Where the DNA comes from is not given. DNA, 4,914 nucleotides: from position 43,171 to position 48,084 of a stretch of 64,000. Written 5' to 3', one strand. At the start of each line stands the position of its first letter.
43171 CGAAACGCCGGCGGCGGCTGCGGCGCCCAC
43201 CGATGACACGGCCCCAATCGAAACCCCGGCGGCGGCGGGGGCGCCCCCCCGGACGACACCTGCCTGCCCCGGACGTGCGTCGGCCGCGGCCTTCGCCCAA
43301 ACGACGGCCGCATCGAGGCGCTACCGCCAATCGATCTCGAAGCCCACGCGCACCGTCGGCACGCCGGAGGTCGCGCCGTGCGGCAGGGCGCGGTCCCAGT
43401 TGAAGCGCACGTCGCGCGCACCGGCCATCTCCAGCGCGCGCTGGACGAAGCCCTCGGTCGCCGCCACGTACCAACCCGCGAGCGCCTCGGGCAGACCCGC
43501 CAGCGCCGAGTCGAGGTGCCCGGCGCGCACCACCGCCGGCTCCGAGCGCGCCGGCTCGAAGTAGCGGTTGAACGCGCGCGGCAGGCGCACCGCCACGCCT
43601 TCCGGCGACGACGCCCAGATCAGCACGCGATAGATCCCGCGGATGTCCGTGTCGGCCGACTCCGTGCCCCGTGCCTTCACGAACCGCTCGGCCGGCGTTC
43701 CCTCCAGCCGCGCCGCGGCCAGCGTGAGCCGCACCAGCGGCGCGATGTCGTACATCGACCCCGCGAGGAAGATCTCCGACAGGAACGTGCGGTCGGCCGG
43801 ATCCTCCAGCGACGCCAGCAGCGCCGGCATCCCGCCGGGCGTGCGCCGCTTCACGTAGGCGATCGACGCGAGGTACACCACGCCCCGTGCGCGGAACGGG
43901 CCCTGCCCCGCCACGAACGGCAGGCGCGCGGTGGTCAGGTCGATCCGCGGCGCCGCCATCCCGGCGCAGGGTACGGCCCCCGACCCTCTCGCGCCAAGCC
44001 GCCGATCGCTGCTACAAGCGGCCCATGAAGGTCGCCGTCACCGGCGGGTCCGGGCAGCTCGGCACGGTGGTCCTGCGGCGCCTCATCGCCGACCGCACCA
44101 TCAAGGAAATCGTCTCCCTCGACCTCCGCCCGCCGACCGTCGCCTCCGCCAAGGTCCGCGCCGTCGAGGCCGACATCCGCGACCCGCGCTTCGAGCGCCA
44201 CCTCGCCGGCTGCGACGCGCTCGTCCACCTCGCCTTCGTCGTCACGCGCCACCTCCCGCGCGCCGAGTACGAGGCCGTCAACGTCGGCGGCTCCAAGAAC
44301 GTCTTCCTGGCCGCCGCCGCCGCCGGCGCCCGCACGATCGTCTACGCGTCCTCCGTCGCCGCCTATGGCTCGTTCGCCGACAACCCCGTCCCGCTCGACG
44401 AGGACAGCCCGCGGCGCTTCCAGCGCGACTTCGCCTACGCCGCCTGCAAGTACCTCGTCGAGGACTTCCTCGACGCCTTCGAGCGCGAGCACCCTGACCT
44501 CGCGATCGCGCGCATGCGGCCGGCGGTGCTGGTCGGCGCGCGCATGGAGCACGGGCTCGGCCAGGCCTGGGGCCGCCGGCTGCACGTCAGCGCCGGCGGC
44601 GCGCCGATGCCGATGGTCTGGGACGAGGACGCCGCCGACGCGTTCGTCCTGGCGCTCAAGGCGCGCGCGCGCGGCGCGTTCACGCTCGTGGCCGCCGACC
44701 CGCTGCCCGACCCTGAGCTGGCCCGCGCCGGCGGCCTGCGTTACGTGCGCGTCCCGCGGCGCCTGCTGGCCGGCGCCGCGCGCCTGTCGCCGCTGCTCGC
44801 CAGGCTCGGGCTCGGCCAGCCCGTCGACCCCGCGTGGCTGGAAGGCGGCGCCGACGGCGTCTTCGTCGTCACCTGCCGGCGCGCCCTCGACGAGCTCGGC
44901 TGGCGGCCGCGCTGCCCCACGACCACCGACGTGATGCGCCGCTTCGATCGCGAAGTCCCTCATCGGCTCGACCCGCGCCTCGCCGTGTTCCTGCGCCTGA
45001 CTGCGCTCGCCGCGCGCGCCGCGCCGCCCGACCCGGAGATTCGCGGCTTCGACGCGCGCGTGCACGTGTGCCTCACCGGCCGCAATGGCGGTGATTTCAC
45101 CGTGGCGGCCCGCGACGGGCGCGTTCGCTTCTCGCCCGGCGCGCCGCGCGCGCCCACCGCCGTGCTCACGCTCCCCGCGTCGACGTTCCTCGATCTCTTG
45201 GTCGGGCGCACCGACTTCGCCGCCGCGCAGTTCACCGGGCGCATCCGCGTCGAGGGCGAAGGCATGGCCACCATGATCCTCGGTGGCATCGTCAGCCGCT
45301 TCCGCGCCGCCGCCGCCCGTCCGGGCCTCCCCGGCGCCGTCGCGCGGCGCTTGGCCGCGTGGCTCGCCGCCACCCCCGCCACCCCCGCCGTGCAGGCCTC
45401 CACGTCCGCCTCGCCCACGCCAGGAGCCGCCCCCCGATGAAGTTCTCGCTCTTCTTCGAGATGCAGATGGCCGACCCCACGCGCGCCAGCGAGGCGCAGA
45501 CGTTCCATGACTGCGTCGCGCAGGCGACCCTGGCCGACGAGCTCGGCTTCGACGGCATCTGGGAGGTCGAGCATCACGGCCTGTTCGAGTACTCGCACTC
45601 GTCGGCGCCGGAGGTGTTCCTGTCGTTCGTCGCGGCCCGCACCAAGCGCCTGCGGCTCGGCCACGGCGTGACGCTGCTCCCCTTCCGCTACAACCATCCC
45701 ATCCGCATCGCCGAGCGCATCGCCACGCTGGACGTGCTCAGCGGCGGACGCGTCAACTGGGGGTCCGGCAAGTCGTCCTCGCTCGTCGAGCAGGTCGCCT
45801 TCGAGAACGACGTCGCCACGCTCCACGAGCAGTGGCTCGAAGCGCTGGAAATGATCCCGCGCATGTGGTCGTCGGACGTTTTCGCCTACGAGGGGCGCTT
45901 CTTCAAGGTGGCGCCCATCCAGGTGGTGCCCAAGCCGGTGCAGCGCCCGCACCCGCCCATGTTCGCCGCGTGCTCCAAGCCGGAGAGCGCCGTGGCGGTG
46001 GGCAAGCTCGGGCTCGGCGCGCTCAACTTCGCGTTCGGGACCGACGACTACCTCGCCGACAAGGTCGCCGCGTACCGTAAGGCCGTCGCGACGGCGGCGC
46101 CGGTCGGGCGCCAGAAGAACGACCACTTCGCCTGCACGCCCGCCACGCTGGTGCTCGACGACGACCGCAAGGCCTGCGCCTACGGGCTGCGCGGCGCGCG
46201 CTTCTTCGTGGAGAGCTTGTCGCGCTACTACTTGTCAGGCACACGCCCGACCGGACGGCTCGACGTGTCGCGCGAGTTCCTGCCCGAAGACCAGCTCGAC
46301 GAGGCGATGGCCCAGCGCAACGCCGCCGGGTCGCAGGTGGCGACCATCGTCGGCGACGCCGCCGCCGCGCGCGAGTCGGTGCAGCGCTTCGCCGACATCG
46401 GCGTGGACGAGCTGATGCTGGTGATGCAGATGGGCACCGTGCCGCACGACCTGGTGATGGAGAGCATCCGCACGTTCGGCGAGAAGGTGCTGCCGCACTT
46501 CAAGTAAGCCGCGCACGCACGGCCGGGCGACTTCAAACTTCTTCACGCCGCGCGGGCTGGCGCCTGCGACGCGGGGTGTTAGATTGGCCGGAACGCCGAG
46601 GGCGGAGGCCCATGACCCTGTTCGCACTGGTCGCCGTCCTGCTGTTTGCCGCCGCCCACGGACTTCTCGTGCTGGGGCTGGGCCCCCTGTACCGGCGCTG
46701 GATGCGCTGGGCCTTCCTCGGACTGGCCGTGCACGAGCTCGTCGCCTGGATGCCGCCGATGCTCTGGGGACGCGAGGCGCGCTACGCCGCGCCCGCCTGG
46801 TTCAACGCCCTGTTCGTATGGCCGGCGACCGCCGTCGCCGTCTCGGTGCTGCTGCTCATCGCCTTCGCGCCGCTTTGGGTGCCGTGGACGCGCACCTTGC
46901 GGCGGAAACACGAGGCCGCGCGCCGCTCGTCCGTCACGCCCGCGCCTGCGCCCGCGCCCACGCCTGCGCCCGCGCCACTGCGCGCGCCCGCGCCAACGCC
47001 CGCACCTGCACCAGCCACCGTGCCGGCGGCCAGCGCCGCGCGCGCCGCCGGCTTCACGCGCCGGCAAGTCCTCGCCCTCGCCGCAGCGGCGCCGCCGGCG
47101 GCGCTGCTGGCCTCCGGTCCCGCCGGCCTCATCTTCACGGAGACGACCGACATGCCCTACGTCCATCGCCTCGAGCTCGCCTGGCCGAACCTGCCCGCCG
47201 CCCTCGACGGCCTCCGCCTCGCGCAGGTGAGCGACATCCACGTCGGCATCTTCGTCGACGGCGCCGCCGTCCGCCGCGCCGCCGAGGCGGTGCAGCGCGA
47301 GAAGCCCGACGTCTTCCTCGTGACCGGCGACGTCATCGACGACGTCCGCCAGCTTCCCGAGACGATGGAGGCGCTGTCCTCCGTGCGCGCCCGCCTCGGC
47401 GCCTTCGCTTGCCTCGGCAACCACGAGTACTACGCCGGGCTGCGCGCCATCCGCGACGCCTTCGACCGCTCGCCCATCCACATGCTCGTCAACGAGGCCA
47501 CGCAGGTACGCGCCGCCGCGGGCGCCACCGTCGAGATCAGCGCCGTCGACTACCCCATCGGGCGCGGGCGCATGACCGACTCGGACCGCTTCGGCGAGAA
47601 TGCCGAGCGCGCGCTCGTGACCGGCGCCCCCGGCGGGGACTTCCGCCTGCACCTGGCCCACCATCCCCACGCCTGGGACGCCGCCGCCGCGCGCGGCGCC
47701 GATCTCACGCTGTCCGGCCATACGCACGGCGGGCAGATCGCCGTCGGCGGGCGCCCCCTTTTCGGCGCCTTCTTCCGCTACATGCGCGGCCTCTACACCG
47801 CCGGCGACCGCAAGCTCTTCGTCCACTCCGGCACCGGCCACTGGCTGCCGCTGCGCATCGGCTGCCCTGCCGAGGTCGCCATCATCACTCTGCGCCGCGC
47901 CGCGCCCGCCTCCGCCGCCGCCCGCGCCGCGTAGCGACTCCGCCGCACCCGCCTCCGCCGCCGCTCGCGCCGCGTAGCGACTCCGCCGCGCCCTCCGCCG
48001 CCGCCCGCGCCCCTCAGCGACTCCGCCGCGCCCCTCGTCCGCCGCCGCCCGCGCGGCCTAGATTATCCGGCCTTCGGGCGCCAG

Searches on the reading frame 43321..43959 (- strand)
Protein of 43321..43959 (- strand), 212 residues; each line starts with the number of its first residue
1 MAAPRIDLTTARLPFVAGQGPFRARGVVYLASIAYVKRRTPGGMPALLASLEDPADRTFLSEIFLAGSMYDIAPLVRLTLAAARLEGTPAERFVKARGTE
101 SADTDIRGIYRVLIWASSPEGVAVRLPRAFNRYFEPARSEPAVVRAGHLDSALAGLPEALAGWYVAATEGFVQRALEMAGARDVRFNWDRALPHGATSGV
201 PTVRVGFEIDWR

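Call 33: search_protein_families(library=pfam, proteins=[window:43321-43959:-], max_evalue=0.001)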
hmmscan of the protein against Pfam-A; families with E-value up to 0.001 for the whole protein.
window:43321-43959:- (212 aa): 1 family
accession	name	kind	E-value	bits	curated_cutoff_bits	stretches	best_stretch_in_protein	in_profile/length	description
PF23639.1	DUF7146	-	0.00069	20.4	27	0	76-107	8-40/105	Domain of unknown function (DUF7146)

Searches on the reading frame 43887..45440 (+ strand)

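Call 33: search_protein_families(library=pfam, proteins=[window:43887-45440:+], max_evalue=0.001)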
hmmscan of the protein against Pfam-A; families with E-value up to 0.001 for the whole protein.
window:43887-45440:+ (517 aa): 6 families
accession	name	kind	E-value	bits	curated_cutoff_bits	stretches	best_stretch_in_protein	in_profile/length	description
PF01370.27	Epimerase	-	1.6e-22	80.6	20.9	1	49-261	1-229/240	NAD dependent epimerase/dehydratase family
PF01073.25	3Beta_HSD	-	1.6e-15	57.4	22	1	50-219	1-185/280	3-beta hydroxysteroid dehydrogenase/isomerase family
PF07993.18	NAD_binding_4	-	3.2e-07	30.2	20.1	0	95-217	68-209/258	Male sterility protein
PF13460.12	NAD_binding_10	-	9.4e-07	29.3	27.2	1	53-185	1-127/184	NAD(P)H-binding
PF02036.22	SCP2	-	3.1e-06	27.9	21.3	1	382-467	13-98/101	SCP-2 sterol transfer family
PF16363.11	GDP_Man_Dehyd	-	0.00018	21.5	27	1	51-201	2-170/332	GDP-mannose 4,6 dehydratase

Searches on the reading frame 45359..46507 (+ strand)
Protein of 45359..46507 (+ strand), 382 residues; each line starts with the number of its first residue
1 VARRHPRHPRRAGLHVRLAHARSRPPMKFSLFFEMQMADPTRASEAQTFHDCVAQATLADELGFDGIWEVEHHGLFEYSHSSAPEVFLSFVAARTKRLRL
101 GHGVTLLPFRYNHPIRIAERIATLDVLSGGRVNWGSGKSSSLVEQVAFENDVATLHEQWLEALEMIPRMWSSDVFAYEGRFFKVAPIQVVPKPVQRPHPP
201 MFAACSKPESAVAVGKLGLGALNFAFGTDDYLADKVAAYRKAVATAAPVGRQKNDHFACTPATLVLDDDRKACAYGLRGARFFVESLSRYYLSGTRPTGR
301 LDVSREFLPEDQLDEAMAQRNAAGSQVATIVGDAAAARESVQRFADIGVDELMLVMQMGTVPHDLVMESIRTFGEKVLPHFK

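Call 33: search_protein_families(library=pfam, proteins=[window:45359-46507:+], max_evalue=0.001)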
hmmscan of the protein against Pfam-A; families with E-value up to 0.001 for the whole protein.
window:45359-46507:+ (382 aa): 1 family
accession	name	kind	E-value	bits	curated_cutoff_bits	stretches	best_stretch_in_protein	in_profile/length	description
PF00296.26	Bac_luciferase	-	3.1e-51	175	27.9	1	27-351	1-314/314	Luciferase-like monooxygenase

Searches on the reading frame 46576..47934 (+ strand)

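Call 33: search_protein_families(library=pfam, proteins=[window:46576-47934:+], max_evalue=0.001)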
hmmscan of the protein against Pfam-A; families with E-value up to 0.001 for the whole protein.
window:46576-47934:+ (452 aa): 2 families
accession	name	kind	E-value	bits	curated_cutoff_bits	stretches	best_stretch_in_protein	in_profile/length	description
PF00149.33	Metallophos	-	1.2e-12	49.1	21.5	1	213-385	1-190/191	Calcineurin-like phosphoesterase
PF12850.12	Metallophos_2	-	3.2e-06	27.7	27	1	214-390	2-123/154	Calcineurin-like phosphoesterase superfamily domain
